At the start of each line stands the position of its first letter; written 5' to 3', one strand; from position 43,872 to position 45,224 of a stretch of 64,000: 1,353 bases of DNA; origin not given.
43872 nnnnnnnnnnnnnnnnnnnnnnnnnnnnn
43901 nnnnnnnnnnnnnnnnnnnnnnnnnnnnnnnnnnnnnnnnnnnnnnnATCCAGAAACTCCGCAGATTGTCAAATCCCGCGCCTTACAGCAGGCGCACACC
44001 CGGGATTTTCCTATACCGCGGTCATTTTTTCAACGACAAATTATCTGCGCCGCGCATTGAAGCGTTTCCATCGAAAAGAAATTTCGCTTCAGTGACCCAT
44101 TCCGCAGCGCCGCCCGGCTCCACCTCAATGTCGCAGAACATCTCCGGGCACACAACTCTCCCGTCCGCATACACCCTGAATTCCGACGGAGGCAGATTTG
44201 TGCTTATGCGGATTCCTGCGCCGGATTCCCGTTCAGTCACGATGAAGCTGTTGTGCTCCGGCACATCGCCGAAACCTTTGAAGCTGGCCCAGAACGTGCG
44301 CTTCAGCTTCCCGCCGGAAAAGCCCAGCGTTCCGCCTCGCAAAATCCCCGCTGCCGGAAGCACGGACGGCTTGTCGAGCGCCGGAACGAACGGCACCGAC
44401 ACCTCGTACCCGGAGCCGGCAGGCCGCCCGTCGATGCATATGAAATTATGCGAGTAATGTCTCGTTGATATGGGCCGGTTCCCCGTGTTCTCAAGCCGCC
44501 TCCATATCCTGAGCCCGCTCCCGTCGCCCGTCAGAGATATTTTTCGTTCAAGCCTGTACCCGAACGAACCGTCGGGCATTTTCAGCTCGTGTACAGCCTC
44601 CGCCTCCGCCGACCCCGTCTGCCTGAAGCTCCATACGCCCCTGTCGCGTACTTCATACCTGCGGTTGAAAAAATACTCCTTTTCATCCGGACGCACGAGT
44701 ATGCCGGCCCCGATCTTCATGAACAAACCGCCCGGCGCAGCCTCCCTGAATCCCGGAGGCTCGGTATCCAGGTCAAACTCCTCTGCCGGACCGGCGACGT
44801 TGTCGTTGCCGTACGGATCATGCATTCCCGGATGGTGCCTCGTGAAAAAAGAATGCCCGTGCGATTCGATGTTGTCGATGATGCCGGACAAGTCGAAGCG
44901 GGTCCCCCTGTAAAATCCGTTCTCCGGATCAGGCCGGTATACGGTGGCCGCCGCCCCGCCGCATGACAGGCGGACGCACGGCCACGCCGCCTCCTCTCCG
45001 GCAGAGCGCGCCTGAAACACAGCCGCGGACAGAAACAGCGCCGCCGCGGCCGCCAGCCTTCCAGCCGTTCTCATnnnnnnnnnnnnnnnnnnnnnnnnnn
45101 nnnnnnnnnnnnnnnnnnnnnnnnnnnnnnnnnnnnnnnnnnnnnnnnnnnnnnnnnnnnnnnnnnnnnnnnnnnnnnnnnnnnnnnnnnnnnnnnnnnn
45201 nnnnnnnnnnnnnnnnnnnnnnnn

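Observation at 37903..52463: A 14.5-kb chain of overlapping minus-strand genes mixes hydrolases, a lyase and an esterase with mutL and a Wzy-like membrane protein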

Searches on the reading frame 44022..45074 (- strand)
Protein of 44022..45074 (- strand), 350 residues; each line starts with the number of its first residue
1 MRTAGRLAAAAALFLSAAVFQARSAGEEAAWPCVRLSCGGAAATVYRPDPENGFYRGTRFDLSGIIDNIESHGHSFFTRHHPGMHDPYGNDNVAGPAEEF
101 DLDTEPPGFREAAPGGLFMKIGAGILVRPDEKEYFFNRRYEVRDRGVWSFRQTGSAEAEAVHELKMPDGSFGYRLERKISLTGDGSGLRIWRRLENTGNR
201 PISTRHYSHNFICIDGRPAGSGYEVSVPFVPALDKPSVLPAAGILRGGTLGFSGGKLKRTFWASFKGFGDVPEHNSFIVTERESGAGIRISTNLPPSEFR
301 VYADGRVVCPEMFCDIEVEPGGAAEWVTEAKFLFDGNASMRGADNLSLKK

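Call 4: search_protein_families(library=pfam, proteins=[window:44022-45074:-], max_evalue=0.01)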
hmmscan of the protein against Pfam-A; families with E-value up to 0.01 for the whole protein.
window:44022-45074:- (350 aa): 0 families

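Call 14: search_protein_families(library=ncbifam, proteins=[window:44022-45074:-], max_evalue=0.1)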
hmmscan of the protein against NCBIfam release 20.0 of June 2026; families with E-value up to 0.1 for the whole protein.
window:44022-45074:- (350 aa): 0 families

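Call 24: search_solved_structures(query=window:44022-45074:-, max_evalue=1)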
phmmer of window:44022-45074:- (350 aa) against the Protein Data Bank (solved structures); distinct sequences matched with E-value up to 1: 1.
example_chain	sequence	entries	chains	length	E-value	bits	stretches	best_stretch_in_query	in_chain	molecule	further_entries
6ncw_A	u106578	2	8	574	0.093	15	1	145-233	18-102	Beta-galacturonidase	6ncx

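Call 38: find_homologous_proteins(query=window:44022-45074:-, max_evalue=0.00001)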
Query window:44022-45074:- (350 aa): 77 proteins with E <= 0.00001 among 8000 candidates.
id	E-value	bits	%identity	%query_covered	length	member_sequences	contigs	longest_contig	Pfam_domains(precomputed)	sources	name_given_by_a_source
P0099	1.5e-239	812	100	100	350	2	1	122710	-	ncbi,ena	-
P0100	1.2e-93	332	45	94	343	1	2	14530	-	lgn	-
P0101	4.1e-57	212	39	87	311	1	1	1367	-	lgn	-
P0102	5.0e-52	195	37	87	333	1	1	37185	-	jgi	jgi:hypothetical protein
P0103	6.9e-50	188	36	89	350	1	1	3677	-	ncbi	-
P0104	7.6e-50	188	36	85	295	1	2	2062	-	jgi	jgi:hypothetical protein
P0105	3.5e-48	183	38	87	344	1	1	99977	-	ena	-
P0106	3.2e-47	179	34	95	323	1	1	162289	-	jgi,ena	jgi:hypothetical protein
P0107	4.4e-47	179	36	87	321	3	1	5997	-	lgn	-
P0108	3.2e-46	176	35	87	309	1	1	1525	-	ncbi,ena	-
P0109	9.6e-46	175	34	88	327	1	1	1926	-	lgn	-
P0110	1.1e-45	174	34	91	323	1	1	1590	-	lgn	-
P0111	1.6e-45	174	35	88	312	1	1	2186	-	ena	-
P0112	2.5e-45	173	34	93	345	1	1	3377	-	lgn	-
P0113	4.1e-45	172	34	89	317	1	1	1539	-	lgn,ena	-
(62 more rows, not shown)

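Call 41: search_solved_structures(query=A3, max_evalue=1)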
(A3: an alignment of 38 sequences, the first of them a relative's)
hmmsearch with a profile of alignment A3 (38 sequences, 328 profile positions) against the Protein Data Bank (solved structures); distinct sequences matched with E-value up to 1: 0.

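Call 50: predict_structure(alignment_id=A3)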
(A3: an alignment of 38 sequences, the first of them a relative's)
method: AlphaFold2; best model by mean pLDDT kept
length: 350 residues; sequences in the alignment: 38
mean_pLDDT: 90.3   pTM: 0.85
mean pLDDT of the five models: 90.3, 90.1, 89.2, 89.0, 87.6
residues with pLDDT >= 90: 278; 70-90: 28; 50-70: 31; < 50: 13
segments of 3 or more residues with pLDDT < 50: 338-350
pLDDT, mean of each block of 10 residues (from residue 1): 60 67 64 96 97 95 94 96 91 94 96 98 98 95 98 98 98 99 97 99 97 97 96 76 86 90 93 97 97 97 96 98 98 71 42
secondary structure, 60 per line:
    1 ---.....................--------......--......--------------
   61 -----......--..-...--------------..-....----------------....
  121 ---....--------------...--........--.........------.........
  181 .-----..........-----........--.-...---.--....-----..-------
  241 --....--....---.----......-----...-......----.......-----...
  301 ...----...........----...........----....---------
elements in order: H4-24 E33-38 E41-46 E66-71 E77-79 E97-100 E117-120 E124-127 E142-144 E147-154 E157-165 E172-181 E187-196 E202-209 E223-226 E243-246 E249-252 E261-266 E276-281 E286-292 E298-303 E308-318 E323-333 H338-341
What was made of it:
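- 44022..45074 (-): 350-aa secreted protein with a galactose-mutarotase-like fold. Its start overlaps the stop of the 770-aa gene by 4 nt (ATGA). AF2 pLDDT 90.3 (call 50).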

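Call 54: fold_search(model_id=the predicted structure, library=pdb)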
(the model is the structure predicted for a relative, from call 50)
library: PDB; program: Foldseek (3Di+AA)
matches with E <= 10: 961; with E <= 0.001: 123
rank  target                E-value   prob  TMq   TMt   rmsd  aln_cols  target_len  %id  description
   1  3k25_A                5.0e-12  1.00  0.55  0.65   6.7       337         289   13  Crystal Structure of Slr1438 protein from Synechocystis sp. PCC 6803, Northeast Structural Genomics Consortium Target  (released 2009-10-13)
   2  3nre_A                5.2e-11  1.00  0.53  0.62   6.5       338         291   13  Crystal structure of a Putative aldose 1-epimerase (b2544) from ESCHERICHIA COLI K12 at 1.59 A resolution (released 2010-09-15)
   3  3q1n                  7.1e-10  1.00  0.49  0.57   7.3       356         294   10  Crystal structure of a galactose mutarotase-like protein (LSEI_2598) from Lactobacillus casei ATCC 334 at 1.61 A resolut (released 2011-01-19)
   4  1lur_A                2.0e-09  1.00  0.49  0.53  10.2       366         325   11  Crystal Structure of the GalM/aldose Epimerase Homologue from C. elegans, Northeast Structural Genomics Target WR66 (released 2003-07-29)
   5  3os7_A                8.3e-09  1.00  0.55  0.57   7.4       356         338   14  Crystal structure of a galactose mutarotase-like protein (CA_C0697) from CLOSTRIDIUM ACETOBUTYLICUM at 1.80 A resoluti (released 2010-10-13)
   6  4bze_B                9.7e-09  1.00  0.54  0.58   7.0       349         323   11  Crystal structure of galactose mutarotase GalM from Bacillus subtilis (released 2014-08-13)
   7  3dcd_A                1.1e-08  1.00  0.51  0.59   7.2       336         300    8  X-ray structure of the galactose mutarotase related enzyme Q5FKD7 from Lactobacillus acidophilus at the resolution 1.9 (released 2008-07-29)
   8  1yga_A                2.0e-08  1.00  0.48  0.50   8.2       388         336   11  CRYSTAL STRUCTURE OF Saccharomyces cerevisiae YN9A PROTEIN, NEW YORK STRUCTURAL GENOMICS CONSORTIUM (released 2005-01-18)
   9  1l7k_A                2.6e-08  1.00  0.44  0.45   9.9       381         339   12  x-ray structure of galactose mutarotase from Lactococcus lactis complexed with galactose (released 2002-04-24)
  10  1ns8_A                2.9e-08  1.00  0.43  0.44  10.1       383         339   12  Crystal structure of galactose mutarotase from Lactococcus lactis mutant D243N complexed with galactose (released 2003-02-11)
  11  1ns0_A                2.9e-08  1.00  0.43  0.44  10.2       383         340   12  Crystal structure of galactose mutarotase from Lactococcus lactis mutant E304Q complexed with galactose (released 2003-02-11)
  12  4rnl_A                3.0e-08  1.00  0.46  0.47  10.6       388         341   13  The crystal structure of a possible galactose mutarotase from Streptomyces platensis subsp. rosaceus (released 2014-11-26)
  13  4rnl_D                3.2e-08  1.00  0.45  0.47   9.9       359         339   13  The crystal structure of a possible galactose mutarotase from Streptomyces platensis subsp. rosaceus (released 2014-11-26)
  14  9grx_2                4.4e-08  1.00  0.41  0.47  10.3       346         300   12  NDH-PSI-LHCI supercomplex from S. oleracea (released 2025-02-12)
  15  1nsm_A                4.6e-08  1.00  0.45  0.46   9.3       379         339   12  Crystal structure of galactose mutarotase from Lactococcus lactis mutant D243A complexed with galactose (released 2003-02-11)
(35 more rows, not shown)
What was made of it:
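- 44022..45074 (-): Foldseek matches 3k25 and 3nre (YphB) at E 5e-12 to 5e-11 (call 54).
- On Galactose mutarotase (aldose 1-epimerase): The fold match is strong (call 54).
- Closest known: Galactose mutarotase / aldose 1-epimerase-like proteins. Same: The 350-aa protein has the same beta-sandwich fold (E 5e-12, TM 0.55-0.65, call 54).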

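Call 58: find_encoding_contigs(protein=P0100, flank=10000, max_places=2)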
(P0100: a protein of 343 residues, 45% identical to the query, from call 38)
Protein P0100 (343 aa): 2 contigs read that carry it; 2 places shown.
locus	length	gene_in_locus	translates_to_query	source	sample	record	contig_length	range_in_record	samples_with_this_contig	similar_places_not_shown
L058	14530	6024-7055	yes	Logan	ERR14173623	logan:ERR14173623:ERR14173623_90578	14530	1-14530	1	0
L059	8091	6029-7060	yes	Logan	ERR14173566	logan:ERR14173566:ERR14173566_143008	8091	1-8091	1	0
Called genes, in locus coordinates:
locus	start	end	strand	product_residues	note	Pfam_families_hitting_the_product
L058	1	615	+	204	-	?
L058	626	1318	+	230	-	PF00027:cNMP_binding, PF13545:HTH_Crp_2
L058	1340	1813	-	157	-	PF09912:DUF2141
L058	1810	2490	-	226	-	-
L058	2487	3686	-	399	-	PF02424:ApbE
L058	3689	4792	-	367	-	-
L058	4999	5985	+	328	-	PF01073:3Beta_HSD, PF01370:Epimerase, PF04321:RmlD_sub_bind (faint), PF16363:GDP_Man_Dehyd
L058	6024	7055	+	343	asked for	-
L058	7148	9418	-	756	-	-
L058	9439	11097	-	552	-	PF12708:Pect-lyase_RHGA_epim (weak)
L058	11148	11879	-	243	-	PF12708:Pect-lyase_RHGA_epim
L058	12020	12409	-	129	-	-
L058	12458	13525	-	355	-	PF00356:LacI, PF00532:Peripla_BP_1 (weak), PF13377:Peripla_BP_3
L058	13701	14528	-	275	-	?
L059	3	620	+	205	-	?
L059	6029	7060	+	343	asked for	-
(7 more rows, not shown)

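Call 81: search_protein_families(library=pfam, proteins=[window:44022-45074:-], max_evalue=10)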
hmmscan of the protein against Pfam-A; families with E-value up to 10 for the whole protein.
window:44022-45074:- (350 aa): 0 families

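Call 83: search_protein_families(library=padloc, proteins=[window:44022-45074:-], max_evalue=0.01)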
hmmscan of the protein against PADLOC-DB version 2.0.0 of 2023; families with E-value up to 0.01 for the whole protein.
window:44022-45074:- (350 aa): 0 families
